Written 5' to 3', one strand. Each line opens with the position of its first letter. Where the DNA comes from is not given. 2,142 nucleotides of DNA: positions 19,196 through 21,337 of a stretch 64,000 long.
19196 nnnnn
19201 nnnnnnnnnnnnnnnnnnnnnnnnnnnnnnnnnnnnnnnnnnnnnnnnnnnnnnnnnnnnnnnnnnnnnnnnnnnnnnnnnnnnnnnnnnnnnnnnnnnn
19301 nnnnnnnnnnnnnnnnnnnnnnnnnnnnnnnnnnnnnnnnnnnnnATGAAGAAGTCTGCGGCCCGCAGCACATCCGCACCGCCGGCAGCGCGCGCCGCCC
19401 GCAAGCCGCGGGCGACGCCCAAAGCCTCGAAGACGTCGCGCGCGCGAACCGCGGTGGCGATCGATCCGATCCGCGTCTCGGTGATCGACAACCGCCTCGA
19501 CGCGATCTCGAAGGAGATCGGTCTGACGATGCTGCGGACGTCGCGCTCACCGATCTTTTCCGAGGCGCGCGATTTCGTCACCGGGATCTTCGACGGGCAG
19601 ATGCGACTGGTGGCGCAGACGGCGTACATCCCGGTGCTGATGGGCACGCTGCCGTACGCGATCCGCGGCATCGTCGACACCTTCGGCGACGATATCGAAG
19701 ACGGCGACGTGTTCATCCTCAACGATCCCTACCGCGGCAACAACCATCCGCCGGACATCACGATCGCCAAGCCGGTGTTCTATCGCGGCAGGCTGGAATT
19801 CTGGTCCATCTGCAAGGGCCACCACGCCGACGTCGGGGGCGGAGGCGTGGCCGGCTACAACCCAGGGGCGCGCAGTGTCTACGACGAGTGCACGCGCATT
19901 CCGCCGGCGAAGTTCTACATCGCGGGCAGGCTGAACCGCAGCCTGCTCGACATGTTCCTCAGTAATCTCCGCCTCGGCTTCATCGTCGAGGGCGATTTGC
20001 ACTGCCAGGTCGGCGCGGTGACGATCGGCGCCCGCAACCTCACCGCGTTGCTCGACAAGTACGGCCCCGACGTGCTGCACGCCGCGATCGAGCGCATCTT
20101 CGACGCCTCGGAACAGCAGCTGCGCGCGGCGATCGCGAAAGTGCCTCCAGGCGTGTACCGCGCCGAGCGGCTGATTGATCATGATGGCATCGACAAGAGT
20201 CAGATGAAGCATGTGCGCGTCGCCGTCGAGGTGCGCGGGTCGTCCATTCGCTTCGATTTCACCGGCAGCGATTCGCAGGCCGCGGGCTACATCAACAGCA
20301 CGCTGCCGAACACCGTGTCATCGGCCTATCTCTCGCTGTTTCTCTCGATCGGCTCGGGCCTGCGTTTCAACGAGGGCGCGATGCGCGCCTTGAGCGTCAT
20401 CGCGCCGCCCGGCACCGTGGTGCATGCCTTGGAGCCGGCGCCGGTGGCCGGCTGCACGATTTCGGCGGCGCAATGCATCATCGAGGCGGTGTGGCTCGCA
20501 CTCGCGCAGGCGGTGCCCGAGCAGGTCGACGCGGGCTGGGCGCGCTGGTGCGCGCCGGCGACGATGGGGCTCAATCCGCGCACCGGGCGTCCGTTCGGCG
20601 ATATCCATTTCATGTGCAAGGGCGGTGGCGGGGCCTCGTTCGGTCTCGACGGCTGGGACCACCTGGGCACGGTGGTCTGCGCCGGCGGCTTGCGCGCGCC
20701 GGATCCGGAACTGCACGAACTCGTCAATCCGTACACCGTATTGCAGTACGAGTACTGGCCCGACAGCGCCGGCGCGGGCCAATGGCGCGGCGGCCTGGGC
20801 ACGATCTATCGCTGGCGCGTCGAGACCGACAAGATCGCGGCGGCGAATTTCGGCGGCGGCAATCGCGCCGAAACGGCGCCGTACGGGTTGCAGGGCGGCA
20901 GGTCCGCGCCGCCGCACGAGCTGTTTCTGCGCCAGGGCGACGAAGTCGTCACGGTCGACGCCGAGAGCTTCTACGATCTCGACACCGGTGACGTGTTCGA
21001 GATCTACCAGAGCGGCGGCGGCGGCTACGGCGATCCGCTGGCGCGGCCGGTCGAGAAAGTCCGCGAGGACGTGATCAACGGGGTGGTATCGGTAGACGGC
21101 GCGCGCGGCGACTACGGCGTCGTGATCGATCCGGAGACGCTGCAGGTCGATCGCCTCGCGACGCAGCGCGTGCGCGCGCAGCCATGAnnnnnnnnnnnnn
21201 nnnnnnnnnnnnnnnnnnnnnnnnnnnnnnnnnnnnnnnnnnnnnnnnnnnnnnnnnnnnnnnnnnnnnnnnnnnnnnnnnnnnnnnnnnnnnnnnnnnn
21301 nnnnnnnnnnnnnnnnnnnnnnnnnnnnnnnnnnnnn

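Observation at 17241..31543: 14-kb operon coupling hydantoinase A/B to a non-MCM split acyl-CoA mutase and a full CoA-activation/beta-oxidation set: candidate novel catabolic route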

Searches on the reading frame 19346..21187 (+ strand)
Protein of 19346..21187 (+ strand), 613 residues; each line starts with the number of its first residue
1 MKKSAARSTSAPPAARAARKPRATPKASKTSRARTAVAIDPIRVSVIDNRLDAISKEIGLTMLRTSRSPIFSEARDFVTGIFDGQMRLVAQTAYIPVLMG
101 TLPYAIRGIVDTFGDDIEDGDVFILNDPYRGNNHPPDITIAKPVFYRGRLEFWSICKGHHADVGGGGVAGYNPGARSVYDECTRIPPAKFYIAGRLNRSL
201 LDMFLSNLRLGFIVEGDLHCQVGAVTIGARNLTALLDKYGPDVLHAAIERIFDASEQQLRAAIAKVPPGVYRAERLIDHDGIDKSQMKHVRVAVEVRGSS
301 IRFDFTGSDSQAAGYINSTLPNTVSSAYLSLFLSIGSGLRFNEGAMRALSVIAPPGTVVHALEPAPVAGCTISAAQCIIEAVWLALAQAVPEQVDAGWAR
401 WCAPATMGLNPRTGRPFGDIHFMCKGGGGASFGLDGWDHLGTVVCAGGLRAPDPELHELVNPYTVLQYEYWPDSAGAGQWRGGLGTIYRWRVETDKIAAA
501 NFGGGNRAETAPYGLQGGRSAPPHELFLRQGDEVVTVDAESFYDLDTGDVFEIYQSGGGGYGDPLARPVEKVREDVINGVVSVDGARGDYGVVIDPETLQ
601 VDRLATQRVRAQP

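Call 5: search_protein_families(library=pfam, proteins=[window:19346-21187:+])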
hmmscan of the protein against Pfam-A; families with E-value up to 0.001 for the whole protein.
window:19346-21187:+ (613 aa): 1 family
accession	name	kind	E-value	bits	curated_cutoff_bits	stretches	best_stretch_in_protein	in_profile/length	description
PF02538.19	Hydantoinase_B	-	3.3e-154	514.6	26.8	1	40-564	1-519/519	Hydantoinase B/oxoprolinase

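Call 6: search_protein_families(library=ncbifam, proteins=[window:19346-21187:+])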
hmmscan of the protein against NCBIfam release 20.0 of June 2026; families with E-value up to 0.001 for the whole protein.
window:19346-21187:+ (613 aa): 2 families
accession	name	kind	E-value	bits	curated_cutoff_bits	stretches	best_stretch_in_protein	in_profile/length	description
NF050157.1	CapLactmsBetCapB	equivalog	2.5e-126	422.3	1000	1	39-611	1-576/577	caprolactamase subunit beta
NF042976.1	AcphenoCarb_ApcD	equivalog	6.2e-41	140.4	1500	2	31-490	21-487/685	acetophenone carboxylase subunit delta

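Call 25: search_solved_structures(query=window:19346-21187:+, show_alignments=1)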
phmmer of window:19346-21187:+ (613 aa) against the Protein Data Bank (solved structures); distinct sequences matched with E-value up to 0.001: 5.
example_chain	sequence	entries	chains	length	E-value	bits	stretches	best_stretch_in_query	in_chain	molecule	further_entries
6yra_B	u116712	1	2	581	3.3e-109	369.4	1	39-611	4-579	Hydantoinase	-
7hk5_A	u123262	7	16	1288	4.9e-72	246.6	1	39-606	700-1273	N-methylhydantoinase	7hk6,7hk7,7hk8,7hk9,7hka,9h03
5l9w_A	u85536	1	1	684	2.1e-36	128.9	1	32-491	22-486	Acetophenone carboxylase delta subunit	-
5m45_A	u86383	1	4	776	1.3e-12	50.3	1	40-170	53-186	Acetone carboxylase alpha subunit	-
5svb_A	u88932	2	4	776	4e-12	48.7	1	40-170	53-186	Acetone carboxylase alpha subunit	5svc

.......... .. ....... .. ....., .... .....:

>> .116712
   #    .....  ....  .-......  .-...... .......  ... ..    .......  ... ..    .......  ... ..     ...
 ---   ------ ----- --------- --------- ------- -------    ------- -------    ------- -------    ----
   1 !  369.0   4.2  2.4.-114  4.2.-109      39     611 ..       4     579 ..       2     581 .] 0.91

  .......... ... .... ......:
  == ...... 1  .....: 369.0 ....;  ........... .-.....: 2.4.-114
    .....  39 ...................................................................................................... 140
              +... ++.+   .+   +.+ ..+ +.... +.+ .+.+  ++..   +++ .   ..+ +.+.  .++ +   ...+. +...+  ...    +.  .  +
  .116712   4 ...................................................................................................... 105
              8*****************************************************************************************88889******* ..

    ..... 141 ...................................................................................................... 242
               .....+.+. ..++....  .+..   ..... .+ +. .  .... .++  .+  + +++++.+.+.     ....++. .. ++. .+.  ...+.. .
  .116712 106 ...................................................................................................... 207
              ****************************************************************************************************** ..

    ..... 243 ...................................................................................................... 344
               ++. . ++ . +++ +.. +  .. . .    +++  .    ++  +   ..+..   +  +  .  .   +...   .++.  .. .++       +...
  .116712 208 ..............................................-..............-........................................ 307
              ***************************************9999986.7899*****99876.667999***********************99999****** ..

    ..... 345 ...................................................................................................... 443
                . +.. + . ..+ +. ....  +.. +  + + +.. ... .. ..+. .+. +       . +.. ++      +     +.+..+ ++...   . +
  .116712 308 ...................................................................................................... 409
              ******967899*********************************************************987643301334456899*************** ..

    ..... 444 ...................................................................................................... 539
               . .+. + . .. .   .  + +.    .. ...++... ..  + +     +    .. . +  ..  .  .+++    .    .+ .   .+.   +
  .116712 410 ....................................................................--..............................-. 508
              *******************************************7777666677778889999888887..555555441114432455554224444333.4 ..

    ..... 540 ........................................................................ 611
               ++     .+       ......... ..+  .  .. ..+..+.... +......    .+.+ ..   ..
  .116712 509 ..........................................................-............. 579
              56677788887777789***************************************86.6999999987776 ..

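Call 89: find_homologous_proteins(query=window:19454-21187:+)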
Query window:19454-21187:+ (577 aa): 1236 proteins with E <= 0.001 among 8000 candidates; the best 120 are listed.
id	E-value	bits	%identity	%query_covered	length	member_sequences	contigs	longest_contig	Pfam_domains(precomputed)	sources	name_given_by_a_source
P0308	0.0e+0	1330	100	100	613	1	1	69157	PF02538.20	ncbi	-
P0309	0.0e+0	1179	86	100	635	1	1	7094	PF02538.20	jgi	jgi:N-methylhydantoinase B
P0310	0.0e+0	1161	86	100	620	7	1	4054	PF02538.20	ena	-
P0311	0.0e+0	1145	84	100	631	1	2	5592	PF02538.20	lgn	-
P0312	0.0e+0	1079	80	100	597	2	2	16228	PF02538.20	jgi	jgi:N-methylhydantoinase B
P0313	0.0e+0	1072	79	99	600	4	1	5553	PF02538.20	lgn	-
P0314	0.0e+0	1067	78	99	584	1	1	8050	PF02538.20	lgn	-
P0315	0.0e+0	1062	78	100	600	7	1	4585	PF02538.20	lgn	-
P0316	0.0e+0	1062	78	99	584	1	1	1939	PF02538.20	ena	-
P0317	0.0e+0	1041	77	99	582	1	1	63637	PF02538.20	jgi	jgi:N-methylhydantoinase B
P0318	0.0e+0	1040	75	99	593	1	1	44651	PF02538.20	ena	-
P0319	0.0e+0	1033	75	99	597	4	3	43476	PF02538.20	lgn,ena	-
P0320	0.0e+0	1032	76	99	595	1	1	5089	PF02538.20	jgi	-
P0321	0.0e+0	1031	75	99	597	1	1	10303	PF02538.20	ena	-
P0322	0.0e+0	1031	75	100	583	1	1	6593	PF02538.20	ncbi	-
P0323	0.0e+0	1028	76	99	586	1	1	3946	PF02538.20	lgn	-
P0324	0.0e+0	1027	75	99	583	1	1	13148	PF02538.20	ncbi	-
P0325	0.0e+0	1025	74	99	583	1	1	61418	PF02538.20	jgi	jgi:N-methylhydantoinase B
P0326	0.0e+0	1023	75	99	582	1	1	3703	PF02538.20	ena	-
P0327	0.0e+0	1023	75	99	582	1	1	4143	PF02538.20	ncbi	-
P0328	0.0e+0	1022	75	99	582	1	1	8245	PF02538.20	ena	-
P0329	0.0e+0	1022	75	99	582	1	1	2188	PF02538.20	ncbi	-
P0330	0.0e+0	1021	75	99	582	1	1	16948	PF02538.20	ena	-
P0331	0.0e+0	1021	75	99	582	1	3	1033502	PF02538.20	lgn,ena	-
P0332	0.0e+0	1018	74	99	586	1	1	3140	PF02538.20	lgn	-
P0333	0.0e+0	1017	75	99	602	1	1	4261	PF02538.20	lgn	-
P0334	0.0e+0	1015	75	99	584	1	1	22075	PF02538.20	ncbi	-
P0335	0.0e+0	1014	75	99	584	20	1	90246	PF02538.20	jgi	-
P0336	0.0e+0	1014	75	99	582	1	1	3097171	PF02538.20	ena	-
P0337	0.0e+0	1012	74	99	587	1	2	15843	PF02538.20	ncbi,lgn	ncbi:MAG: hydantoinase B/oxoprolinase family protein [Gammaproteobacteria bacterium]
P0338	0.0e+0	1012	72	99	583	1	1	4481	PF02538.20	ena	-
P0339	0.0e+0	1011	74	99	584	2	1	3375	PF02538.20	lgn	-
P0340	0.0e+0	1011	73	99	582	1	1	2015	PF02538.20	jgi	jgi:N-methylhydantoinase B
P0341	0.0e+0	1010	75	99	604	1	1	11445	PF02538.20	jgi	jgi:N-methylhydantoinase B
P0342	1.9e-298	1009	74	99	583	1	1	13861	PF02538.20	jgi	jgi:N-methylhydantoinase B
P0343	3.5e-298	1008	74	99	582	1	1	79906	PF02538.20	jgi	jgi:N-methylhydantoinase B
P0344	6.2e-298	1008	72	99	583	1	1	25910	PF02538.20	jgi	jgi:N-methylhydantoinase B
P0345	6.2e-298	1008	72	99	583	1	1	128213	PF02538.20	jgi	jgi:N-methylhydantoinase B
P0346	7.2e-298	1007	74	99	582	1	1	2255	PF02538.20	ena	-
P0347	7.3e-298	1007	73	99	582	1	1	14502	PF02538.20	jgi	jgi:N-methylhydantoinase B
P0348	7.4e-298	1007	74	99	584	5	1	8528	PF02538.20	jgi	jgi:N-methylhydantoinase B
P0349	2.1e-297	1006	73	99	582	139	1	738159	PF02538.20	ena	-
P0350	2.9e-297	1005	74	99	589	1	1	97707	PF02538.20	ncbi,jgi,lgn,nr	ncbi:MAG: hydantoinase B/oxoprolinase family protein [Gammaproteobacteria bacterium]|nr:hydantoinase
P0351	3.3e-297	1005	74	99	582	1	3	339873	PF02538.20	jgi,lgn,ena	-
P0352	4.0e-297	1005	74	99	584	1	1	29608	PF02538.20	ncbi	-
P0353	7.6e-297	1004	73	99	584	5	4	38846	PF02538.20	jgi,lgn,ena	jgi:N-methylhydantoinase B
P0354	4.1e-296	1002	73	99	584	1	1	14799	PF02538.20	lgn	-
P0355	1.7e-295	999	74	99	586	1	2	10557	PF02538.20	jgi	jgi:N-methylhydantoinase B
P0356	3.1e-295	999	74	99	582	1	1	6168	PF02538.20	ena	-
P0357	5.6e-295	998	74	99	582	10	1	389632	PF02538.20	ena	-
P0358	8.9e-295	997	74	99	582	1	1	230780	PF02538.20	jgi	jgi:N-methylhydantoinase B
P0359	4.0e-294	995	73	99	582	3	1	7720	PF02538.20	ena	-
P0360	5.4e-294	995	73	99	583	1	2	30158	PF02538.20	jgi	jgi:N-methylhydantoinase B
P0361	1.4e-293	993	73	99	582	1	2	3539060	PF02538.20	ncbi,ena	-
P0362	2.1e-293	993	72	99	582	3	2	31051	PF02538.20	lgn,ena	-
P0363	2.2e-293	993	74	99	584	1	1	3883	PF02538.20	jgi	-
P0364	5.1e-293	991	72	99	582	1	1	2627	PF02538.20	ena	-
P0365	5.6e-293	991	73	99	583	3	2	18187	PF02538.20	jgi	jgi:N-methylhydantoinase B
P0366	3.0e-292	989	73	99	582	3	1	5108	PF02538.20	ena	-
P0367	3.5e-292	989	73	99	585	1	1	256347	PF02538.20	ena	-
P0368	3.6e-292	989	74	99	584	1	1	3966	PF02538.20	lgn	-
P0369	6.7e-292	988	72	99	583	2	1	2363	PF02538.20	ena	-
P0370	1.8e-291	986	73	99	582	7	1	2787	PF02538.20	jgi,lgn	jgi:N-methylhydantoinase B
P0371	2.2e-291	986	72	99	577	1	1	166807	PF02538.20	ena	-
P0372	9.0e-291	984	74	99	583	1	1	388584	PF02538.20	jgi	jgi:N-methylhydantoinase B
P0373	1.4e-290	983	74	99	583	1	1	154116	PF02538.20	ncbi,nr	ncbi:MAG: hydantoinase B/oxoprolinase family protein [Gammaproteobacteria bacterium]|nr:hydantoinase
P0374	2.0e-290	983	74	99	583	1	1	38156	PF02538.20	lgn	-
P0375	2.6e-290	982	71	99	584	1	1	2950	PF02538.20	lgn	-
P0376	2.9e-290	982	75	99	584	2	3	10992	PF02538.20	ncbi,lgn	-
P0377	4.2e-290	982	74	99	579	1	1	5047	PF02538.20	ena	-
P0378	7.7e-290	981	73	99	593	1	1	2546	PF02538.20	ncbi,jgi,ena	jgi:N-methylhydantoinase B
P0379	1.4e-289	980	72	99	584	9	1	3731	PF02538.20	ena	-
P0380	1.7e-289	980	73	99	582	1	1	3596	PF02538.20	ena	-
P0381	2.2e-289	979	74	99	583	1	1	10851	PF02538.20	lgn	-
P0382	3.3e-289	979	75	99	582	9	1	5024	PF02538.20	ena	-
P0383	6.4e-289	978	73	99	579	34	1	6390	PF02538.20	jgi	jgi:N-methylhydantoinase B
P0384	1.2e-288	977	72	99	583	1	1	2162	PF02538.20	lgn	-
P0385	2.7e-288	976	70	99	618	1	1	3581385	PF02538.20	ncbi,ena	-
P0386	3.2e-288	975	73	98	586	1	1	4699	PF02538.20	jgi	jgi:N-methylhydantoinase B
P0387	3.8e-288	975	74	99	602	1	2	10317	PF02538.20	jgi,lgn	-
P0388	4.8e-288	975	73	99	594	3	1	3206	PF02538.20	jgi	jgi:N-methylhydantoinase B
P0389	1.0e-287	974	72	99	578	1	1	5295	PF02538.20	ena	-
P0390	1.1e-287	974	72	99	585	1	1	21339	PF02538.20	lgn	-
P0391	1.8e-287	973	73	99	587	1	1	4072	PF02538.20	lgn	-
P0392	2.1e-287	973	72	99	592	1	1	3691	PF02538.20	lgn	-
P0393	3.1e-287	972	74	99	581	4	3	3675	PF02538.20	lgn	-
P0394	3.4e-287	972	73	99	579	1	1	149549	PF02538.20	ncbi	-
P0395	4.2e-287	972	72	99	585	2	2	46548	PF02538.20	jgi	-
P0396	4.8e-287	972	72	99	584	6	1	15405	PF02538.20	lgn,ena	-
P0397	5.5e-287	971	73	99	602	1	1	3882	PF02538.20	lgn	-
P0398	6.1e-287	971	72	99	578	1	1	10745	PF02538.20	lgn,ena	-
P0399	6.3e-287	971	72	99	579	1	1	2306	PF02538.20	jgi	jgi:N-methylhydantoinase B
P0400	7.2e-287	971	72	99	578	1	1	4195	PF02538.20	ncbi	-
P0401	8.0e-287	971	72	99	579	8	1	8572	PF02538.20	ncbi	-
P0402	1.0e-286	970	72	99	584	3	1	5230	PF02538.20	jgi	-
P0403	1.6e-286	970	72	99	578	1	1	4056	PF02538.20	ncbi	-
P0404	1.9e-286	970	73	99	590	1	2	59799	PF02538.20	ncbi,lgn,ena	-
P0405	2.3e-286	969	74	99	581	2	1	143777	PF02538.20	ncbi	-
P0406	2.6e-286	969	72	99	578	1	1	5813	PF02538.20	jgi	-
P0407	4.2e-286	968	73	99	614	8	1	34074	PF02538.20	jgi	jgi:N-methylhydantoinase B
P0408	4.3e-286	968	72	99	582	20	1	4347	PF02538.20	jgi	jgi:N-methylhydantoinase B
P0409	4.7e-286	968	72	99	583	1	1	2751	PF02538.20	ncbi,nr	ncbi:MAG: hydantoinase B/oxoprolinase family protein [Chloroflexi bacterium]|nr:hydantoinase B/oxopr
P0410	7.1e-286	968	73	99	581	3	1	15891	PF02538.20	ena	-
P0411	7.5e-286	968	71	100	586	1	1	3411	PF02538.20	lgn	-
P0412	1.8e-285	966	72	99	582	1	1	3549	PF02538.20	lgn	-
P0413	2.5e-285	966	72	99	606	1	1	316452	PF02538.20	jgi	jgi:N-methylhydantoinase B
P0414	2.5e-285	966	73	99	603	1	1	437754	PF02538.20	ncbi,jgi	jgi:N-methylhydantoinase B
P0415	4.9e-285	965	72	99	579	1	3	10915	PF02538.20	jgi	-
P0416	6.1e-285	965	73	99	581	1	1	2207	PF02538.20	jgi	-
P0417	7.7e-285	964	73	99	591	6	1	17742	PF02538.20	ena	-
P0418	8.4e-285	964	72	99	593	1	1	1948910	PF02538.20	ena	-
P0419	9.9e-285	964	73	99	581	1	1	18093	PF02538.20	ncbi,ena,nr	ncbi:MAG: hydantoinase B/oxoprolinase family protein [Solirubrobacterales bacterium]|nr:hydantoinase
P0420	1.9e-284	963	72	99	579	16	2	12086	PF02538.20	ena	-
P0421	3.2e-284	962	73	99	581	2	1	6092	PF02538.20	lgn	-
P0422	4.4e-284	962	73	99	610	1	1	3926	PF02538.20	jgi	jgi:N-methylhydantoinase B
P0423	5.8e-284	961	72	99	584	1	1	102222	PF02538.20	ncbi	-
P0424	8.0e-284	961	72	100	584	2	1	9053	PF02538.20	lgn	-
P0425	1.3e-283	960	73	99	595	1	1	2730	PF02538.20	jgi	jgi:N-methylhydantoinase B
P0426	1.4e-283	960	72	99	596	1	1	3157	PF02538.20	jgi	jgi:N-methylhydantoinase B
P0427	1.7e-283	960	72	99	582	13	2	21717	PF02538.20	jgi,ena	jgi:N-methylhydantoinase B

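Call 90: find_encoding_contigs(protein=P0419, flank=10000, max_places=1)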
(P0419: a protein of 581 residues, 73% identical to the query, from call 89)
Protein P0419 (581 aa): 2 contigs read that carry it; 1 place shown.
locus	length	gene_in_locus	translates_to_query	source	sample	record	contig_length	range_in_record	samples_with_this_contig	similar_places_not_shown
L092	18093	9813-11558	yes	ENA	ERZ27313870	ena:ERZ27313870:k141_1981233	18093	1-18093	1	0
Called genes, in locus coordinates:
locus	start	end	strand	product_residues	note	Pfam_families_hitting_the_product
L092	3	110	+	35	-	?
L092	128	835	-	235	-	-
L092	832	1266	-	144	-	PF01022:HTH_5, PF12840:HTH_20, PF25212:HVO_A0114 (weak)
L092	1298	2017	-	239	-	PF01061:ABC2_membrane (weak), PF12679:ABC2_membrane_2, PF12730:ABC2_membrane_4 (weak), PF12698:ABC2_membrane_3 (weak)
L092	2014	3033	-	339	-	PF00005:ABC_tran, PF13304:AAA_21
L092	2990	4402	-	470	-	PF00392:GntR, PF00155:Aminotran_1_2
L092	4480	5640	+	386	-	PF00890:FAD_binding_2 (faint), PF01593:Amino_oxidase (faint), PF12831:FAD_oxidored (weak), PF13450:NAD_binding_8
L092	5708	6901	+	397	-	PF00108:Thiolase_N, PF22691:Thiolase_C_1 (faint), PF02803:Thiolase_C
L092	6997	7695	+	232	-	-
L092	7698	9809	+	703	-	PF05378:Hydant_A_N, PF01968:Hydantoinase_A, PF19278:Hydant_A_C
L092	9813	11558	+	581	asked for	PF02538:Hydantoinase_B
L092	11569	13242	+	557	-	PF01642:MM_CoA_mutase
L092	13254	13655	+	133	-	PF02310:B12-binding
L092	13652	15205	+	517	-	PF00501:AMP-binding, PF13193:AMP-binding_C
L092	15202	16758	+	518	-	PF00501:AMP-binding, PF13193:AMP-binding_C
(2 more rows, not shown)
